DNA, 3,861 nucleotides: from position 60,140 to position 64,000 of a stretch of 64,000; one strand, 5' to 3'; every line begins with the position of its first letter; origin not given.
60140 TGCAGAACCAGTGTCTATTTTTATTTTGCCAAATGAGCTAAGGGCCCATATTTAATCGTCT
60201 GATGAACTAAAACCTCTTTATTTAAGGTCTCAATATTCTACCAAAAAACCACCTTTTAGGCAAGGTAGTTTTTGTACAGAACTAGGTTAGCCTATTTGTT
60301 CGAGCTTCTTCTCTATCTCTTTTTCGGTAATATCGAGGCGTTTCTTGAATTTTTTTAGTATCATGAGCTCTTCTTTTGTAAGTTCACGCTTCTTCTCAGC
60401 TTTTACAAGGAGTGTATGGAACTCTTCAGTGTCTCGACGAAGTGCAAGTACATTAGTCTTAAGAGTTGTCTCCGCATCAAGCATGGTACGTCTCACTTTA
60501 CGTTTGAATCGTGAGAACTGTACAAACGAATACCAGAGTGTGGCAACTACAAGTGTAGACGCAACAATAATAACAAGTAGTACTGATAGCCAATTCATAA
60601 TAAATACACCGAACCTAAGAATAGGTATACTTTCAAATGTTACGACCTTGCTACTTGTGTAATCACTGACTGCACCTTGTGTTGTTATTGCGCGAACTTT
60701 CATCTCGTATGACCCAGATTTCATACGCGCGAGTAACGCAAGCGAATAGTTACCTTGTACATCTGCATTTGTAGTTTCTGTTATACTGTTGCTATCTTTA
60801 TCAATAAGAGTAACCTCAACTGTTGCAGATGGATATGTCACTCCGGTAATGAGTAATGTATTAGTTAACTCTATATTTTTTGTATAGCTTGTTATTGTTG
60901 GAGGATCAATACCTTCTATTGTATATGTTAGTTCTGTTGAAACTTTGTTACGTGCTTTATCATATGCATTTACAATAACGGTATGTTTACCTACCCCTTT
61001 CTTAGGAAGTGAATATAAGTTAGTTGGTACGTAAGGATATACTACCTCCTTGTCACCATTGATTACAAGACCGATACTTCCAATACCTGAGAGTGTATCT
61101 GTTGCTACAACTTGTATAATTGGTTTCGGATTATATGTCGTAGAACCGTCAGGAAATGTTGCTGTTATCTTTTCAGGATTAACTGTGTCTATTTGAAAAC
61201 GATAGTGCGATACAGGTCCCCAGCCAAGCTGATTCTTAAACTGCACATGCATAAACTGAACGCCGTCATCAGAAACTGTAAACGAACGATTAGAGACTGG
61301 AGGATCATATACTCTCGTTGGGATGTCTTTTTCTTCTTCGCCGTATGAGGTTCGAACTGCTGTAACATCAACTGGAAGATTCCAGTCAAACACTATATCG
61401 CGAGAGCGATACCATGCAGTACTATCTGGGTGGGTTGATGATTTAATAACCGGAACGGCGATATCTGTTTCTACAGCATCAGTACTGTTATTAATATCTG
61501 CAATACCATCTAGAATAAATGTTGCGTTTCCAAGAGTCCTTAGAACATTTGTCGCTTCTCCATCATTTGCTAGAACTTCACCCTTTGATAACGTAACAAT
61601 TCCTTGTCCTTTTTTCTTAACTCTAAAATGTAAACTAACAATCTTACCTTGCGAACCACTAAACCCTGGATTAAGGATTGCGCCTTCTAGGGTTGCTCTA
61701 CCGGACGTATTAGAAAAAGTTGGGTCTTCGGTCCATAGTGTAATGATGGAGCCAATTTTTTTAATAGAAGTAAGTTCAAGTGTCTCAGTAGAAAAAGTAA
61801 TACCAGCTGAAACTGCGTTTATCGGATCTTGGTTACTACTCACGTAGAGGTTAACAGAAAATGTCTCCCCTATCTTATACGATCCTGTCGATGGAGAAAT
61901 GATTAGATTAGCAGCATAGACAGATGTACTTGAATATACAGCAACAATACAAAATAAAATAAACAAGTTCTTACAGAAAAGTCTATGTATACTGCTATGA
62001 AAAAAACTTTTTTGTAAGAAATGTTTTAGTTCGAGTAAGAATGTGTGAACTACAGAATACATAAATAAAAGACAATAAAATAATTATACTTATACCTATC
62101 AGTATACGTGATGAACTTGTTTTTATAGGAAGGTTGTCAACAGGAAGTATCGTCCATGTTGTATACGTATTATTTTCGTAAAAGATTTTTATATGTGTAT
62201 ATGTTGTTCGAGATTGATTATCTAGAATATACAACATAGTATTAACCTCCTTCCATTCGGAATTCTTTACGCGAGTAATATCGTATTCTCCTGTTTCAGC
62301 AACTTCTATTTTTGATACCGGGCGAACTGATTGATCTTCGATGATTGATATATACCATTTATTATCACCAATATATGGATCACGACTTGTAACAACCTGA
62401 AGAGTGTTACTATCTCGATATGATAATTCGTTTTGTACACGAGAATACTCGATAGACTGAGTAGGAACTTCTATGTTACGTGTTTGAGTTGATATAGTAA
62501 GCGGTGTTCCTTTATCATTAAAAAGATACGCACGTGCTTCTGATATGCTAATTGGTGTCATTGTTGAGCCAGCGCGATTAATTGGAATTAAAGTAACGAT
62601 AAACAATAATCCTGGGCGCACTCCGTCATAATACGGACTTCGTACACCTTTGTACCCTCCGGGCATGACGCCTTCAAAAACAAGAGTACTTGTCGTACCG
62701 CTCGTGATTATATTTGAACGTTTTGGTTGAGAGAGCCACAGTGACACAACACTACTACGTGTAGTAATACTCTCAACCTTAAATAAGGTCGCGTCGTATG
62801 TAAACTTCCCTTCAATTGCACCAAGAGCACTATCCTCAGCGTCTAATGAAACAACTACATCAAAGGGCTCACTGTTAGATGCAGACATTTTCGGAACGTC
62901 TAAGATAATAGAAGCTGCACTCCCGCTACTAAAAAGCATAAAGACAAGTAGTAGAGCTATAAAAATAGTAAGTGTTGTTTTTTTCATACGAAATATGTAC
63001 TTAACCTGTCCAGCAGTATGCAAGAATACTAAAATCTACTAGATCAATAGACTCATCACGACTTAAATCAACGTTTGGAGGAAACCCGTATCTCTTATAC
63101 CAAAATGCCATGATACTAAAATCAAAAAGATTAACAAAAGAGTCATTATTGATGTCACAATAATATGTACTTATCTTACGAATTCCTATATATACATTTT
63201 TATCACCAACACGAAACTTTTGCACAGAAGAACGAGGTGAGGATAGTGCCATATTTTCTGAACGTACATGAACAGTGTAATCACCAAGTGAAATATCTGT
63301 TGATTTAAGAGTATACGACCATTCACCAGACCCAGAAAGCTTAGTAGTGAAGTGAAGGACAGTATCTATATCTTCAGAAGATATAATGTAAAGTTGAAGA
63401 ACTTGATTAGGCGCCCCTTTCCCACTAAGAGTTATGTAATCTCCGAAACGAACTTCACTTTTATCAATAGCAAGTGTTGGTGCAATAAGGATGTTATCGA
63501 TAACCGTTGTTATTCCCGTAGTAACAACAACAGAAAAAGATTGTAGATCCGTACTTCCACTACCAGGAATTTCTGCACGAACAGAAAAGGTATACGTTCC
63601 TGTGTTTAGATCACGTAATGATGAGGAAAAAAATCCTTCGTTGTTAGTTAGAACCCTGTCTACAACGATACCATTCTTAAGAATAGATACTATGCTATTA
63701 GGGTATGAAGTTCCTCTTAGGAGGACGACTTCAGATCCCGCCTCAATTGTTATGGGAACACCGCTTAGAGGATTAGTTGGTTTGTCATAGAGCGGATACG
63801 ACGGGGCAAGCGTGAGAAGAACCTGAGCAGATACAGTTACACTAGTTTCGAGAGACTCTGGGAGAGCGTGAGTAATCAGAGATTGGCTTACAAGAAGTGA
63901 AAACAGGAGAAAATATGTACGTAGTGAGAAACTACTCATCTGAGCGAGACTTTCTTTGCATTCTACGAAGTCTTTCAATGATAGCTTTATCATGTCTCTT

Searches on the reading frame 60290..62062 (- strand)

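Call 10: search_protein_families(library=pfam, proteins=[window:60290-62062:-], max_evalue=0.001)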
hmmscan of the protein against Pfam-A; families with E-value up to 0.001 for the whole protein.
window:60290-62062:- (591 aa): 2 families
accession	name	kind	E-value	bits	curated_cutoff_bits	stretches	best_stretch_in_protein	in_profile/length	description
PF19077.6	Big_13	-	2.6e-05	25.1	27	0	400-470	26-95/102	Bacterial Ig-like domain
PF17936.7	Big_6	-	0.00051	20.7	27.6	0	401-471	13-79/83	Bacterial Ig domain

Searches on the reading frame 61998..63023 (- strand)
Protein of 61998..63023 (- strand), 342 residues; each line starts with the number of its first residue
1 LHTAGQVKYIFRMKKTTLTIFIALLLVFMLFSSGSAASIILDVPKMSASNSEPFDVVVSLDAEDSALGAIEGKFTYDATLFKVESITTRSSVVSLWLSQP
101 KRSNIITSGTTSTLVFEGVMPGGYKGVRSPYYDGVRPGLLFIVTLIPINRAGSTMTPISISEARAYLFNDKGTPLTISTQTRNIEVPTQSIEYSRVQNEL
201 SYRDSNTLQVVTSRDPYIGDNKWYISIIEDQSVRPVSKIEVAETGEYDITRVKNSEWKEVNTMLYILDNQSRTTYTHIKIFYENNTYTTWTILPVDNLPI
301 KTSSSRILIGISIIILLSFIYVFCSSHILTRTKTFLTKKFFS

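Call 10: search_protein_families(library=pfam, proteins=[window:61998-63023:-], max_evalue=0.001)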
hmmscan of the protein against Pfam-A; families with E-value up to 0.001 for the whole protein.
window:61998-63023:- (342 aa): 1 family
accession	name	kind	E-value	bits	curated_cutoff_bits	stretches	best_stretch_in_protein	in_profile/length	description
PF00963.24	Cohesin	-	0.00041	21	24.1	1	42-116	4-77/139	Cohesin domain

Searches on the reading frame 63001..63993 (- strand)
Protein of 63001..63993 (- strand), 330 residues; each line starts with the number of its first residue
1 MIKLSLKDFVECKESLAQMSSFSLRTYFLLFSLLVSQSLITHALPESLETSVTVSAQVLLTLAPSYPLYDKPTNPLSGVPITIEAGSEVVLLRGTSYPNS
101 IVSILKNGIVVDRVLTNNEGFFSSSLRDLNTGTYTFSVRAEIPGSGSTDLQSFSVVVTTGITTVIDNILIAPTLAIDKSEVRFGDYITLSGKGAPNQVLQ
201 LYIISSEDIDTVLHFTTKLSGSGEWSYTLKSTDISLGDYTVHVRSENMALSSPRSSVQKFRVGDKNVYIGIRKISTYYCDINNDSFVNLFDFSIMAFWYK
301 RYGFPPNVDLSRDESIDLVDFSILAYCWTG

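Call 10: search_protein_families(library=pfam, proteins=[window:63004-63993:-], max_evalue=0.001)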
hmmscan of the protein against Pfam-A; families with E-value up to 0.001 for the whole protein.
window:63004-63993:- (330 aa): 1 family
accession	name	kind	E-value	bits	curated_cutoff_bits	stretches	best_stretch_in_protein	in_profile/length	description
PF19077.6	Big_13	-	1.7e-05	25.7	27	0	188-260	30-98/102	Bacterial Ig-like domain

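Call 62: find_encoding_contigs(protein=window:63001-63993:-, flank=10000, max_places=3)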
Protein window:63001-63993:- (330 aa): 3 contigs read that carry it; 3 places shown.
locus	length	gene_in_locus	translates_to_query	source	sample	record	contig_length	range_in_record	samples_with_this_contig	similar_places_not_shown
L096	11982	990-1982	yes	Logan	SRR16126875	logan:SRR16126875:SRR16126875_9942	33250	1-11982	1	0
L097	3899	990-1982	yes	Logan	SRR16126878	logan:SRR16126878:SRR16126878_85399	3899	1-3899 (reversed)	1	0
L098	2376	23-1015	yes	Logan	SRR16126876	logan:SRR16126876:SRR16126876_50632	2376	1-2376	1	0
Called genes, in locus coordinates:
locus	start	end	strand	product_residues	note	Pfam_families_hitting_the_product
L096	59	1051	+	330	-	-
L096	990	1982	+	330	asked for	PF19077:Big_13 (faint)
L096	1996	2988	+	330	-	-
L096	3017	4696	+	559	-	PF19077:Big_13 (faint)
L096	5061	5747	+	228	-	PF03372:Exo_endo_phos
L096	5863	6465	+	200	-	PF01553:Acyltransferase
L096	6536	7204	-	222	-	PF01786:AOX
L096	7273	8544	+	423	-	PF02403:Seryl_tRNA_N, PF00587:tRNA-synt_2b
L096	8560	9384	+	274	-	-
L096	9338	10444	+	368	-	PF01207:Dus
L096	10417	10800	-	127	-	-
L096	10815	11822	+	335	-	PF05496:RuvB_N (weak), PF13177:DNA_pol3_delta2, PF00004:AAA, PF13401:AAA_22 (faint), PF13177:DNA_pol3_delta2, PF22608:DNAX_ATPase_lid, PF12169:DNA_pol3_gamma3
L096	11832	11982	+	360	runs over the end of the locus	PF11141:DUF2914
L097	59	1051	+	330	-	-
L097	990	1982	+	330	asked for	PF19077:Big_13 (faint)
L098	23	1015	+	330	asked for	PF19077:Big_13 (faint)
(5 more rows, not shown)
